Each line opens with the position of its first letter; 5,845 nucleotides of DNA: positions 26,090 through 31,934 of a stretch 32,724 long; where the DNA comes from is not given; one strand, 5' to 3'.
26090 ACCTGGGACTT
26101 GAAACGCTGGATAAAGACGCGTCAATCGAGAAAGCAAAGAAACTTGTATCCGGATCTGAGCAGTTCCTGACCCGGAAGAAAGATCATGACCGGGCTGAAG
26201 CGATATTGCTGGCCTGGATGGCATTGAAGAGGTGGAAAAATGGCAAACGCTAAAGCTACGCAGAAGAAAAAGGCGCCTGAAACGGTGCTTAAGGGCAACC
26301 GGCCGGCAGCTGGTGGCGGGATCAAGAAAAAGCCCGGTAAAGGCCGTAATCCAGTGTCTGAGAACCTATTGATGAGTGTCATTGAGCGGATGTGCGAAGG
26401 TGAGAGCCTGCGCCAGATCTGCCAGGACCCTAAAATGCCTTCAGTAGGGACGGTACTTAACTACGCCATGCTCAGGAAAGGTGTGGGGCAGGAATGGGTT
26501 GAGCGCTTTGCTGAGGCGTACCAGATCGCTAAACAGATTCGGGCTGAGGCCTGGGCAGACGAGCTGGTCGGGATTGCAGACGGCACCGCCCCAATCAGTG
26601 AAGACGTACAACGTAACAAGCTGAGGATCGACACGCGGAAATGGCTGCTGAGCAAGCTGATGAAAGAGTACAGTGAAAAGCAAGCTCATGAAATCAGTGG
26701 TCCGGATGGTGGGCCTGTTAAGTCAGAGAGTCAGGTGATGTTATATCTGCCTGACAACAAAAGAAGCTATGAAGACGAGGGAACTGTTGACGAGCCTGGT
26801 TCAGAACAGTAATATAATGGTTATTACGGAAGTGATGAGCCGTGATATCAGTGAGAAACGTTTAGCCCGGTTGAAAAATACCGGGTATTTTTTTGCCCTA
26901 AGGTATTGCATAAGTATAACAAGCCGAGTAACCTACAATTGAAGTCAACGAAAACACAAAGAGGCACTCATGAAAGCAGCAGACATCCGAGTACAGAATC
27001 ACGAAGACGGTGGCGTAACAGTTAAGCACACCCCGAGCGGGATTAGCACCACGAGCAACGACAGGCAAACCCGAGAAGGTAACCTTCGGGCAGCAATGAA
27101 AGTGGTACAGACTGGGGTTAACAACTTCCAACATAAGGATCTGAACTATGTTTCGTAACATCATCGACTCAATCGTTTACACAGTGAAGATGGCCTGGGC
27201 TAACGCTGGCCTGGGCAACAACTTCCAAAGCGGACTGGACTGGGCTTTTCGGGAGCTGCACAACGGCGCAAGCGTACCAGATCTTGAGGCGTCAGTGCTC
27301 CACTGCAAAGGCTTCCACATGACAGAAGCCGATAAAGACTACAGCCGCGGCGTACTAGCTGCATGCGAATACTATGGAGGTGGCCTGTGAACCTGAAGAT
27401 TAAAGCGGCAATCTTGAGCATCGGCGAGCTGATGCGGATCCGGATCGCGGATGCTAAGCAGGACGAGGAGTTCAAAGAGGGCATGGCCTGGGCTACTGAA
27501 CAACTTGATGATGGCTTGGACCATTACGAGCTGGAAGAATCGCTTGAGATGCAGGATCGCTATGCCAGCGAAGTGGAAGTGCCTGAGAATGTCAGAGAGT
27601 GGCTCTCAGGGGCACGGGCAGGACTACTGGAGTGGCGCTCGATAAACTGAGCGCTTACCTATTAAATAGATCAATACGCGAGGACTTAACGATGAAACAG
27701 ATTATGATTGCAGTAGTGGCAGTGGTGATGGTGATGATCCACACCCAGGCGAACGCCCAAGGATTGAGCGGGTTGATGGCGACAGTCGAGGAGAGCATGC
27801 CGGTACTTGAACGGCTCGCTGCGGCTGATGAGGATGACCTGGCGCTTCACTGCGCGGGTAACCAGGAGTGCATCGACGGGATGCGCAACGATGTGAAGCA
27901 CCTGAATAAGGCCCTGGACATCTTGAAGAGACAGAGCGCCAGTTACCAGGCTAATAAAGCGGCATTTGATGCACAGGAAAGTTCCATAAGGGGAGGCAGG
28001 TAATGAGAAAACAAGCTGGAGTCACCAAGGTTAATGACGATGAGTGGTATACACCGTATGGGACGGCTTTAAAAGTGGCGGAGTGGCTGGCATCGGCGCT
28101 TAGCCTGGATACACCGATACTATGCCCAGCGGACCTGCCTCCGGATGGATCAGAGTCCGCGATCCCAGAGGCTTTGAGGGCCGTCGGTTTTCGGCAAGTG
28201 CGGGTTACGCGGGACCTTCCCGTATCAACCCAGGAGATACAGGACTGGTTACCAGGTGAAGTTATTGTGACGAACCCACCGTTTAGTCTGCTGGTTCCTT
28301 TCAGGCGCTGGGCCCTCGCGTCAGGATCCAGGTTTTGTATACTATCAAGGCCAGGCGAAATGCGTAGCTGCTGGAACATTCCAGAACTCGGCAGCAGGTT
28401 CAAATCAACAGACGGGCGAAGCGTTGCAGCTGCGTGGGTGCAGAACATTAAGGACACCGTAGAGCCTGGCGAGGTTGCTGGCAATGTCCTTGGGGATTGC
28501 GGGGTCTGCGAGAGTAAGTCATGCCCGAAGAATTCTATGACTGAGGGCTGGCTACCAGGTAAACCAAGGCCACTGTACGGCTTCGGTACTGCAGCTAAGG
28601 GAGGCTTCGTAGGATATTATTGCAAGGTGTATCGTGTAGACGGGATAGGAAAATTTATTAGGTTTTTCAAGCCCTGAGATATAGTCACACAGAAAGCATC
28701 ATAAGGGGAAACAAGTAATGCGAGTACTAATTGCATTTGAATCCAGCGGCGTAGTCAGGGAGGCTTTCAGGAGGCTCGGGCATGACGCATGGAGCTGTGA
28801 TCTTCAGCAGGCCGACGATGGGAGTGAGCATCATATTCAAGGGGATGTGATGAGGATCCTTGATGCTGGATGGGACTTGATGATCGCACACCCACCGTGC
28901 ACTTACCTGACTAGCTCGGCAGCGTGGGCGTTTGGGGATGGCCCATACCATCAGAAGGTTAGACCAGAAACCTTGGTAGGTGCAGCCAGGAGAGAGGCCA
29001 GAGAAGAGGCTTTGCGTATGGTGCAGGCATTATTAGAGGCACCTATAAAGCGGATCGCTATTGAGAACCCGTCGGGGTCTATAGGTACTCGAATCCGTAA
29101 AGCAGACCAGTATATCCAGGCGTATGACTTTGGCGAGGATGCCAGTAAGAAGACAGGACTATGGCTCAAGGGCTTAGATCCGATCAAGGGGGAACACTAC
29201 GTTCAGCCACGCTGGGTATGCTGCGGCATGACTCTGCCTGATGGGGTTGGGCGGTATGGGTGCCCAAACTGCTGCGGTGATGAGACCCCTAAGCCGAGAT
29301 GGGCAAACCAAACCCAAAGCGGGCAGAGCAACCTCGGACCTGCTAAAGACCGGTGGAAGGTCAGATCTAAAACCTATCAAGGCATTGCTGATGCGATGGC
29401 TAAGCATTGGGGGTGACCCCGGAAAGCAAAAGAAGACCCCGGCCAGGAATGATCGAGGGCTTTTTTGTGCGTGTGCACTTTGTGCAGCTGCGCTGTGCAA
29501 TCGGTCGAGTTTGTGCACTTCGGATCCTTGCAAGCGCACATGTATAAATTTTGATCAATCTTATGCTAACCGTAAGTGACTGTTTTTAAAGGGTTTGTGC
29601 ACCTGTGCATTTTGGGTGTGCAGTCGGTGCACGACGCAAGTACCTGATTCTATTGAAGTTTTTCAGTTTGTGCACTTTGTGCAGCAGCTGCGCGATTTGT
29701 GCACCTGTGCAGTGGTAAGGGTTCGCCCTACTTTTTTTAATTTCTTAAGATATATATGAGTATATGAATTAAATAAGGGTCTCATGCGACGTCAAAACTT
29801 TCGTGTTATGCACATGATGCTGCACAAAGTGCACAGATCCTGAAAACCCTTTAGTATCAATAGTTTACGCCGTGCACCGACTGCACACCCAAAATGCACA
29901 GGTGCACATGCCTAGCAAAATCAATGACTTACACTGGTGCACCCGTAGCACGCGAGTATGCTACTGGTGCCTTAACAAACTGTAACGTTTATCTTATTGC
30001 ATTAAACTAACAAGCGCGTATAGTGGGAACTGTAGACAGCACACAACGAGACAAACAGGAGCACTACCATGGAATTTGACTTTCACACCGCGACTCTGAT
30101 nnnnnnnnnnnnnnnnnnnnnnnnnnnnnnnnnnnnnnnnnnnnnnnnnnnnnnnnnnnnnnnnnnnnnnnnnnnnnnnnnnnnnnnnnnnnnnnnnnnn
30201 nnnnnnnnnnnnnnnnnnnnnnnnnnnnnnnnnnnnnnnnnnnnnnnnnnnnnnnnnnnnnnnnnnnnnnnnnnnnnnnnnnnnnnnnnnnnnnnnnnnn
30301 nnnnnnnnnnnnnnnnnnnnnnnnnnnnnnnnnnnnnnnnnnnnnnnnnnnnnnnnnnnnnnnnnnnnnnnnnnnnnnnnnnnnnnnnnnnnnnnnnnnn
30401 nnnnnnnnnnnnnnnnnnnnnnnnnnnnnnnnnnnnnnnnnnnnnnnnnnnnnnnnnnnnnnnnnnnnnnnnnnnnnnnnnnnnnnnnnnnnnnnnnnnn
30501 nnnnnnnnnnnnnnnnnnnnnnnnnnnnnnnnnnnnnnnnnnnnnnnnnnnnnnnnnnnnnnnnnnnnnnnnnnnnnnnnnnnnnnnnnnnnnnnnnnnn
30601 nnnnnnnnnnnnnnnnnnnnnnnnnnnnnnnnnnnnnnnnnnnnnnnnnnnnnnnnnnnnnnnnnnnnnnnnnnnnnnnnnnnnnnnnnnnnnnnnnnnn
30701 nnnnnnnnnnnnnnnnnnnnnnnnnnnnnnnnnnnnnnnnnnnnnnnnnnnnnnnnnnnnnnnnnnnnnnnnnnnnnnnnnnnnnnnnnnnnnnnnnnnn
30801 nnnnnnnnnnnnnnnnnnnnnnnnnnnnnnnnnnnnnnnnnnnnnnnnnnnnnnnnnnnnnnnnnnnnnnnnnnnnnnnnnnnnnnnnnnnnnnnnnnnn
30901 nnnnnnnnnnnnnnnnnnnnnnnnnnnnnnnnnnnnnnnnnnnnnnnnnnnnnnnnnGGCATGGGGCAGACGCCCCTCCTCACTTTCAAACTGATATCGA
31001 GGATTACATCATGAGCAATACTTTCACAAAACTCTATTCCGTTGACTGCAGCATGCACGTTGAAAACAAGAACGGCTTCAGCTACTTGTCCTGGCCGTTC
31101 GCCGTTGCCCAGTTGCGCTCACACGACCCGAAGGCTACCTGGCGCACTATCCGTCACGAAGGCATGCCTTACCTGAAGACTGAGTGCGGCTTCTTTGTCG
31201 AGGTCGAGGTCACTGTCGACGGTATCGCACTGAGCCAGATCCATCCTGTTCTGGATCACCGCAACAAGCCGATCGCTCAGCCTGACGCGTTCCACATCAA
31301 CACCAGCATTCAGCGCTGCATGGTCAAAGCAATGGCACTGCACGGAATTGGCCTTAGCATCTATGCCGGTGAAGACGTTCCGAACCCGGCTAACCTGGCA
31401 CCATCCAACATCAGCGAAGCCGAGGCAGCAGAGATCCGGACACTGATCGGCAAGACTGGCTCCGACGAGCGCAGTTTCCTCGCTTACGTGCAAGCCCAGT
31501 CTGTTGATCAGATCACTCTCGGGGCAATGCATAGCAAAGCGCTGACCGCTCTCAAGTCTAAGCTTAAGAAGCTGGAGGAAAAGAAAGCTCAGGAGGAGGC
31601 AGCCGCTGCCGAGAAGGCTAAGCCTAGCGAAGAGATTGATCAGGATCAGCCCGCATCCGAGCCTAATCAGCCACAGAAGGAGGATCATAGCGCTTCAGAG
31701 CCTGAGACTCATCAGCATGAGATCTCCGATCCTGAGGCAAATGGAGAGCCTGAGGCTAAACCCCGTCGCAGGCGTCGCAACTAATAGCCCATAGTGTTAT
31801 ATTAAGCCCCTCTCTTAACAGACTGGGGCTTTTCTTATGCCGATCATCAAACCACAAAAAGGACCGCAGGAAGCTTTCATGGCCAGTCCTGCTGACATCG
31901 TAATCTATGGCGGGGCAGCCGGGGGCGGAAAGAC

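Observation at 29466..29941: Module B: a second, larger box array containing a perfect 38-bp inverted repeat separated by 237 bp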

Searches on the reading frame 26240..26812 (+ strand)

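Call 7: search_protein_families(library=pfam, proteins=[window:26240-26812:+])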
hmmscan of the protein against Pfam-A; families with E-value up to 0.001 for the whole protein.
window:26240-26812:+ (190 aa): 1 family
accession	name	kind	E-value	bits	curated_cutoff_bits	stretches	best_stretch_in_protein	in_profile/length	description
PF20901.3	Sf6_terminase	-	4.3e-26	91.5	27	1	40-151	2-106/106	Bacteriophage Sf6, terminase small subunit-like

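Call 8: search_protein_families(library=phrogs, proteins=[window:26240-26812:+])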
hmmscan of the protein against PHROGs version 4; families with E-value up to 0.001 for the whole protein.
window:26240-26812:+ (190 aa): 1 family
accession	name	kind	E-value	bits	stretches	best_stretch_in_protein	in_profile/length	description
phrog_1482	-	head and packaging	1.4e-27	97.1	1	30-167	6-136/147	terminase small subunit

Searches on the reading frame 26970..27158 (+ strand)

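Call 23: search_protein_families(library=pfam, max_evalue=0.01, proteins=[window:26970-27158:+])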
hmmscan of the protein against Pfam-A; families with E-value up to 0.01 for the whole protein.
window:26970-27158:+ (62 aa): 1 family
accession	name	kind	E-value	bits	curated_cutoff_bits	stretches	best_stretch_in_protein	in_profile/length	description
PF00472.26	RF-1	-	0.0053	17.1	35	1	10-54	28-73/116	RF-1 domain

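Call 24: search_protein_families(library=phrogs, max_evalue=0.01, proteins=[window:26970-27158:+])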
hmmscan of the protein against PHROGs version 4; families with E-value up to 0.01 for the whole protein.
window:26970-27158:+ (62 aa): 0 families

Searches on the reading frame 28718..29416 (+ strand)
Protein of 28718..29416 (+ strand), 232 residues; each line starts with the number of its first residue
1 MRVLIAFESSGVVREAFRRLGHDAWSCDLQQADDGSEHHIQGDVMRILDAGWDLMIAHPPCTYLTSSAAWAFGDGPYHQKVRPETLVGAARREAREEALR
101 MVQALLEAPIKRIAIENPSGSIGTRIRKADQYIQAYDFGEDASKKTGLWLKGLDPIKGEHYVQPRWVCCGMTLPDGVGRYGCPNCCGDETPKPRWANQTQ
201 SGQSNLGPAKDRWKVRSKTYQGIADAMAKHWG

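Call 7: search_protein_families(library=pfam, proteins=[window:28718-29416:+])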
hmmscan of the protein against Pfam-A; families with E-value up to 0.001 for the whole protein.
window:28718-29416:+ (232 aa): 0 families

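Call 8: search_protein_families(library=phrogs, proteins=[window:28718-29416:+])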
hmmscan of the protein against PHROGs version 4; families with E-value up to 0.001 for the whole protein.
window:28718-29416:+ (232 aa): 2 families
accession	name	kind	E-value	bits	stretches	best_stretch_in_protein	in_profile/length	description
phrog_757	-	other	1.2e-53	182.8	1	1-232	15-219/247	DNA methyltransferase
phrog_27471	-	unknown function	1e-24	87.5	1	107-232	2-93/93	-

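Call 90: find_encoding_contigs(protein=window:28718-29416:+, flank=3000, max_places=6)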
Protein window:28718-29416:+ (232 aa): 4 contigs read that carry it; 3 places shown.
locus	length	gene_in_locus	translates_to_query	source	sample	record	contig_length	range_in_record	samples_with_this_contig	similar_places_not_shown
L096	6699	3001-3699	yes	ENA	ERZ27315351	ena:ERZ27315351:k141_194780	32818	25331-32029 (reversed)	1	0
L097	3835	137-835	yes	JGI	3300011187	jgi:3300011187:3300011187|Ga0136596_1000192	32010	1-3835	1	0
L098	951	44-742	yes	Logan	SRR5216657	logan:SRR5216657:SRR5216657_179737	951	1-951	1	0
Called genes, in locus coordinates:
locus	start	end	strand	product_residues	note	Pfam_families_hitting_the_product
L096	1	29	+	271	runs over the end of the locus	?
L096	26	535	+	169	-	-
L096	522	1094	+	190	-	PF20901:Sf6_terminase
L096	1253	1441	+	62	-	-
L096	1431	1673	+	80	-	-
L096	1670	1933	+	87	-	-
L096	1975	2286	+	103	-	-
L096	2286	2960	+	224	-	-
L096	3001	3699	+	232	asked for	-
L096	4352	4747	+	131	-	-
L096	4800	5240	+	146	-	-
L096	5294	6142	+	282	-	PF06378:SSAP_Sak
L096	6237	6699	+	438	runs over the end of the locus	PF03237:Terminase_6N, PF17289:Terminase_6C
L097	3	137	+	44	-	?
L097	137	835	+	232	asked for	-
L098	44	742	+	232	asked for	-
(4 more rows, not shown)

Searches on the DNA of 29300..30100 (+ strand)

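Call 6: search_dna_similar(query=window:29300-30100:+, collection=phages, mode=distant)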
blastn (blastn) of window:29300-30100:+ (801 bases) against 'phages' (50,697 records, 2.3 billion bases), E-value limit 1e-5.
Records with a match: 1; places in all: 1; records where one place covers at least 80% of the query: 0.
Best place of each record, by identity: 80-90% 1.
By first word of the organism name: Agrobacterium 1.
By host as written in the record: Agrobacterium tumefaciens EHA105 1.
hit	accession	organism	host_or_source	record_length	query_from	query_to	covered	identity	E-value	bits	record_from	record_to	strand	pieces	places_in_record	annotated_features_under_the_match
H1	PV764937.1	Agrobacterium phage Rivra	Agrobacterium tumefaciens EHA105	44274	53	113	8%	82.0%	9e-7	62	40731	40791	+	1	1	DNA methyltransferase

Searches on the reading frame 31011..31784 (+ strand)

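Call 7: search_protein_families(library=pfam, proteins=[window:31011-31784:+])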
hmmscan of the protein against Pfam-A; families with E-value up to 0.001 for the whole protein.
window:31011-31784:+ (257 aa): 1 family
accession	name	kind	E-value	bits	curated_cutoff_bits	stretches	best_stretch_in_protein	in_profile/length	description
PF06378.16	SSAP_Sak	-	1e-46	158.7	22.3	1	4-127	2-131/152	Sak Single Strand Annealing Protein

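Call 8: search_protein_families(library=phrogs, proteins=[window:31011-31784:+])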
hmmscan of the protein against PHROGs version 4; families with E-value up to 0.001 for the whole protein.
window:31011-31784:+ (257 aa): 2 families
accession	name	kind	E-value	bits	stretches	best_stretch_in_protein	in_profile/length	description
phrog_8492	-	DNA, RNA and nucleotide metabolism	1.3e-55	189.9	1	2-216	20-251/269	Sak-like ssDNA annealing protein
phrog_659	-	DNA, RNA and nucleotide metabolism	6.4e-49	167.3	1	3-187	5-187/205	Sak-like ssDNA annealing protein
